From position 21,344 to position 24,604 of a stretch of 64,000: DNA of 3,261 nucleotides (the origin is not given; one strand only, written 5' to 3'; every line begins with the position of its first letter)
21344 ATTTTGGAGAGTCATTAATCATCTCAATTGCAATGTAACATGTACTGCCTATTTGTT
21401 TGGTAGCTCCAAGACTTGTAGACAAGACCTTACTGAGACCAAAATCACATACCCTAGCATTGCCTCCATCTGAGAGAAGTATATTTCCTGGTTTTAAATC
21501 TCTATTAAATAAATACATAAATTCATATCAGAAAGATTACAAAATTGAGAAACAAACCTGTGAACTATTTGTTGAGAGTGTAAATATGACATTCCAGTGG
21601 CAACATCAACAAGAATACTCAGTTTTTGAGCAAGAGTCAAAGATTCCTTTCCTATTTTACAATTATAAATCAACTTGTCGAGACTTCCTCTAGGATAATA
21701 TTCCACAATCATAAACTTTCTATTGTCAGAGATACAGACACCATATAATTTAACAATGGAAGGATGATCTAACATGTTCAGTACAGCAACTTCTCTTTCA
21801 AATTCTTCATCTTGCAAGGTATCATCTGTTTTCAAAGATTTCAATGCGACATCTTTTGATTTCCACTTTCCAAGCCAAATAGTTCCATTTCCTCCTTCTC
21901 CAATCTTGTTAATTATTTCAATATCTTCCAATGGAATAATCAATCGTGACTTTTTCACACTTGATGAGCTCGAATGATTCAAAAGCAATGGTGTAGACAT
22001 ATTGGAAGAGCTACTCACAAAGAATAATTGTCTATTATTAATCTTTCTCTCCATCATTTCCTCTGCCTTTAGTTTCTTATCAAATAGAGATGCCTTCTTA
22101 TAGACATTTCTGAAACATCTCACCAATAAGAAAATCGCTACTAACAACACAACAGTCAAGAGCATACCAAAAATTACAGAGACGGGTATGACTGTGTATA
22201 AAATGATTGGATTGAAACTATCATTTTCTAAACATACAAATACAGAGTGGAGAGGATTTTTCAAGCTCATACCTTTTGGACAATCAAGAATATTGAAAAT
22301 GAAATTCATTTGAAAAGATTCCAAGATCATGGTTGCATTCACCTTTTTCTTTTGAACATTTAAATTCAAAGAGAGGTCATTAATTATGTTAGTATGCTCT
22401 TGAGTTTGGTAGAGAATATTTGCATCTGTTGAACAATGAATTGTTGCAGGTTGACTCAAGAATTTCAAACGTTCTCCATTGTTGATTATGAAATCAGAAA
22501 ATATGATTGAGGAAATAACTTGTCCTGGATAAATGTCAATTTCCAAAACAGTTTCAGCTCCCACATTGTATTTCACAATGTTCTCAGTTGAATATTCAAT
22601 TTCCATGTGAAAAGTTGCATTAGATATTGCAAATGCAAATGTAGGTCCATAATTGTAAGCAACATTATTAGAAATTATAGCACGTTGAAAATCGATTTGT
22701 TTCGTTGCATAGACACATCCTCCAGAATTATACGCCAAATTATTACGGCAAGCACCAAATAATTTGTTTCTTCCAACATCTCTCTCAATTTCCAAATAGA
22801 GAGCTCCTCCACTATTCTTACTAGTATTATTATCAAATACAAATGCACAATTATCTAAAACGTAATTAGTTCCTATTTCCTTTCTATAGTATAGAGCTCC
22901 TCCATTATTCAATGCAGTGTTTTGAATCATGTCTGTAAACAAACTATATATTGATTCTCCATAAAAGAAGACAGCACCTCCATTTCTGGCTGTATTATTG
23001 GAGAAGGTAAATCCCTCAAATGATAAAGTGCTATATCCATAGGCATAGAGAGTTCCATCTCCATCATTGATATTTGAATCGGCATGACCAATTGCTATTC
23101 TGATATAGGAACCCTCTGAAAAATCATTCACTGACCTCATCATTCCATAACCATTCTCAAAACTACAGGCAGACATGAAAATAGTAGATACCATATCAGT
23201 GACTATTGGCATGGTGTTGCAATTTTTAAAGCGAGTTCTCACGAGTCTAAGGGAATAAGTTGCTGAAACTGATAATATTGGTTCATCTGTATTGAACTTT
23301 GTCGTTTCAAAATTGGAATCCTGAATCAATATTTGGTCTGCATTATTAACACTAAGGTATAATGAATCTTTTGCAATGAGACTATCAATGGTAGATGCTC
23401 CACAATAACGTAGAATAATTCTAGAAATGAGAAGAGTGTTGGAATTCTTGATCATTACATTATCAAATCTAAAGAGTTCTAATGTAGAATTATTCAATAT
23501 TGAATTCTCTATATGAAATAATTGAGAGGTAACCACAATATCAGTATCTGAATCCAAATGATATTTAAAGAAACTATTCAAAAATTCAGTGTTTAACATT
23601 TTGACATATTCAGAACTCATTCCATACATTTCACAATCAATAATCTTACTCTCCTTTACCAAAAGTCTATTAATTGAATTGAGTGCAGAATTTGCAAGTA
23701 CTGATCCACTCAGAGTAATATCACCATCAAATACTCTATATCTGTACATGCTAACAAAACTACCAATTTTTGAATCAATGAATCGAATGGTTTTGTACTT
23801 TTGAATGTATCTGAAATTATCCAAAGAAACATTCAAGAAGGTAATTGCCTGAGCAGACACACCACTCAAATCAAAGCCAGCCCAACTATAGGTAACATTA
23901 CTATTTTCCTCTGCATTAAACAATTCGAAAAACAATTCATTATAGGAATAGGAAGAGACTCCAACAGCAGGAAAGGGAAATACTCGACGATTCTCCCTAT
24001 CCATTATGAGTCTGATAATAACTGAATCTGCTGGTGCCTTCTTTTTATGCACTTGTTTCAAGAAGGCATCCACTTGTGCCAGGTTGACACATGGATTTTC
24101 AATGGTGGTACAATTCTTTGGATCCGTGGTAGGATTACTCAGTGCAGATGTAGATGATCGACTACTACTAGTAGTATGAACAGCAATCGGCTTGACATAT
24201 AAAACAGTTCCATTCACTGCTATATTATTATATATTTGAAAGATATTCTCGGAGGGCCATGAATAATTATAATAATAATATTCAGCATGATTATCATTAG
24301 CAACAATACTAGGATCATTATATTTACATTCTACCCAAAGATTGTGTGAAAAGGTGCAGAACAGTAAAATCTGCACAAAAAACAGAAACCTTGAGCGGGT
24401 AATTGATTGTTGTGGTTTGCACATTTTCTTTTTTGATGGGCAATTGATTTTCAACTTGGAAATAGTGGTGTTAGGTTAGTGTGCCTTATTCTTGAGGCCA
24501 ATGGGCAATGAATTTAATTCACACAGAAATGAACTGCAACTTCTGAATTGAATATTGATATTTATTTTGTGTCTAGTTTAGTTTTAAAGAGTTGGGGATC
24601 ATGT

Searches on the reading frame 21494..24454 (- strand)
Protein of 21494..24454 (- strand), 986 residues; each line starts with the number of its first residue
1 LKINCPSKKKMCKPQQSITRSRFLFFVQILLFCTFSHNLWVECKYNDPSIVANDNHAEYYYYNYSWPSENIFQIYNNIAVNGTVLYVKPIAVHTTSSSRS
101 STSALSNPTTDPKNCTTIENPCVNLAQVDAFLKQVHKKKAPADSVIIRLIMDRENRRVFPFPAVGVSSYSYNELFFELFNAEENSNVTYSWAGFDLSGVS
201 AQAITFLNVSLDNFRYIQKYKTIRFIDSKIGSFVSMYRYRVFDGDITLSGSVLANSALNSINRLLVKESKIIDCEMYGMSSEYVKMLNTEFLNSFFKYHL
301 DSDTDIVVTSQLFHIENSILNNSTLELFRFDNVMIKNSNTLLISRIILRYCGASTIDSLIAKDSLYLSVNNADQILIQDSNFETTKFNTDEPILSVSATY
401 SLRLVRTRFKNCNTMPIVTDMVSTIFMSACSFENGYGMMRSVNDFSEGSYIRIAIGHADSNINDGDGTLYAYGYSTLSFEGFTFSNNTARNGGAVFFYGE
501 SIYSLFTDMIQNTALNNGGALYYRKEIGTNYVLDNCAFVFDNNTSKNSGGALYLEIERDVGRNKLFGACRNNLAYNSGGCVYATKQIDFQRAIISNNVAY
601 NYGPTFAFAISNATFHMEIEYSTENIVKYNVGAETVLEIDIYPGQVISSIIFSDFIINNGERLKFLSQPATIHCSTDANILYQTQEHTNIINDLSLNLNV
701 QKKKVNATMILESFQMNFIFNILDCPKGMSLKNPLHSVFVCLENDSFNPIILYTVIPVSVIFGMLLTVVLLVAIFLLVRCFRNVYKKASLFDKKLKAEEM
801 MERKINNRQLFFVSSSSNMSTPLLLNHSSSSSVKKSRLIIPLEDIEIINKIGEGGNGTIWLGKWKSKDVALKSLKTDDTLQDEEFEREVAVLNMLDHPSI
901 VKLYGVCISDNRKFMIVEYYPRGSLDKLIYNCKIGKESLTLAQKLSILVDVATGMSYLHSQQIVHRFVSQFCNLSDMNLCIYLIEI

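Call 6: search_protein_families(library=pfam, proteins=[window:21494-24454:-])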
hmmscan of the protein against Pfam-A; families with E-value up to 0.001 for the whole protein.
window:21494-24454:- (986 aa): 3 families
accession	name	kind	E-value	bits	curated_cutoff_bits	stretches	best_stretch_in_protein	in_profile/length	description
PF07714.23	PK_Tyr_Ser-Thr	-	3.9e-28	98.9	23.1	1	845-968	1-128/258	Protein tyrosine and serine/threonine kinase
PF00069.31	Pkinase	-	3.1e-20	73.1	31.7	1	846-966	2-122/263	Protein kinase domain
PF02415.23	Chlam_PMP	-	1.4e-06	28.3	20.6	0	539-554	3-18/19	Chlamydia polymorphic membrane protein (Chlamydia_PMP) repeat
